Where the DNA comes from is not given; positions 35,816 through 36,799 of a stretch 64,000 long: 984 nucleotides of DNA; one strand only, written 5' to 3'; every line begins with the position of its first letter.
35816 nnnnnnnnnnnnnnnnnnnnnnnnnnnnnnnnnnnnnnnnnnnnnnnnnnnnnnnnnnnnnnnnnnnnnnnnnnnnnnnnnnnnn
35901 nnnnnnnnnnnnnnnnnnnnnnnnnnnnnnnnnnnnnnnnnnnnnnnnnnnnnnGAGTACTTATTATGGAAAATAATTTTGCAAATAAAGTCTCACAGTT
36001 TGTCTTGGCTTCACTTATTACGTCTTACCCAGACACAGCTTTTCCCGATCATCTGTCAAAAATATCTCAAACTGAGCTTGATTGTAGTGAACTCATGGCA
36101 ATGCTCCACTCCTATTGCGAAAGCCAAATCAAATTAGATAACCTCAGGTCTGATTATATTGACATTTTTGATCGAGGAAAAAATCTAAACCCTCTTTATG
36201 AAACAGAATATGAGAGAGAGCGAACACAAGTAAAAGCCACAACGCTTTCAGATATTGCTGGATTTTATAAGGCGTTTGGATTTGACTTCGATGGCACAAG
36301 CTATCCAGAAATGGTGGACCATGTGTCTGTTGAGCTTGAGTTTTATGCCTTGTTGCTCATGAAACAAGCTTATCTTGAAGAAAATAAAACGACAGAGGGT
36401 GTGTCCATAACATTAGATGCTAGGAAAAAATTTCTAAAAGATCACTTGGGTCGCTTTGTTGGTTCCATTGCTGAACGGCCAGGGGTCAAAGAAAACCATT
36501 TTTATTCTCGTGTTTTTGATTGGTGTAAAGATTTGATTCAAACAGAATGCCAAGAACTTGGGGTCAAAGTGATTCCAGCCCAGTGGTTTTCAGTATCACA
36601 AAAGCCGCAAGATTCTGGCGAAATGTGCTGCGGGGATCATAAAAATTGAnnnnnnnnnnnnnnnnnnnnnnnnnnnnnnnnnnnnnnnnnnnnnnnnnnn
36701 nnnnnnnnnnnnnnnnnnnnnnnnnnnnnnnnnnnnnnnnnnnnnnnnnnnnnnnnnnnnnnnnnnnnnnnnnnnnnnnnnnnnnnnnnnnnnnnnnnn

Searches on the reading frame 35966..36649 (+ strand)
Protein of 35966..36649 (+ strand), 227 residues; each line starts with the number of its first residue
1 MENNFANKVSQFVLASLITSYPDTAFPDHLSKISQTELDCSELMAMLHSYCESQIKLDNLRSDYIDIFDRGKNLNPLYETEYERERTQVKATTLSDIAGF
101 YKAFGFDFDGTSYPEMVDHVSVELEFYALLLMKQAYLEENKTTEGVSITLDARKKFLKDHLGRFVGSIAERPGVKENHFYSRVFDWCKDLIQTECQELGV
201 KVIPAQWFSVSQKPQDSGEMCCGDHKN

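Call 5: search_protein_families(library=pfam, proteins=[window:35966-36649:+], max_evalue=0.1)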
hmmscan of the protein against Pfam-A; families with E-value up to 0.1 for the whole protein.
window:35966-36649:+ (227 aa): 1 family
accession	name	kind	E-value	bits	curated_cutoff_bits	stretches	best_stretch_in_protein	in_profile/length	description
PF02613.20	Nitrate_red_del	-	3e-16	60.1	22.2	1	42-169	10-135/136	Nitrate reductase delta subunit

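Call 6: search_protein_families(library=ncbifam, proteins=[window:35966-36649:+], max_evalue=0.1)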
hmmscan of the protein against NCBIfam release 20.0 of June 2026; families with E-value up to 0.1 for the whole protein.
window:35966-36649:+ (227 aa): 4 families
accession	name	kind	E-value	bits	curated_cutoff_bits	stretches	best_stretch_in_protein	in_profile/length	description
TIGR03482.1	DMSO_red_II_cha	subfamily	2.4e-19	70.1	152.3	1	12-199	6-193/197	DMSO reductase family type II enzyme chaperone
NF042981.1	EthbenzDh_ebdD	equivalog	7.1e-11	42.2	360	1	49-171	70-187/222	ethylbenzene dehydrogenase subunit delta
NF003442.0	PRK04976.1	equivalog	1.4e-06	28.3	132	1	5-198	23-208/211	molecular chaperone TorD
TIGR00684.1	narJ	equivalog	1.2e-05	25.4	59.35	1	16-137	1-121/152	nitrate reductase molybdenum cofactor assembly chaperone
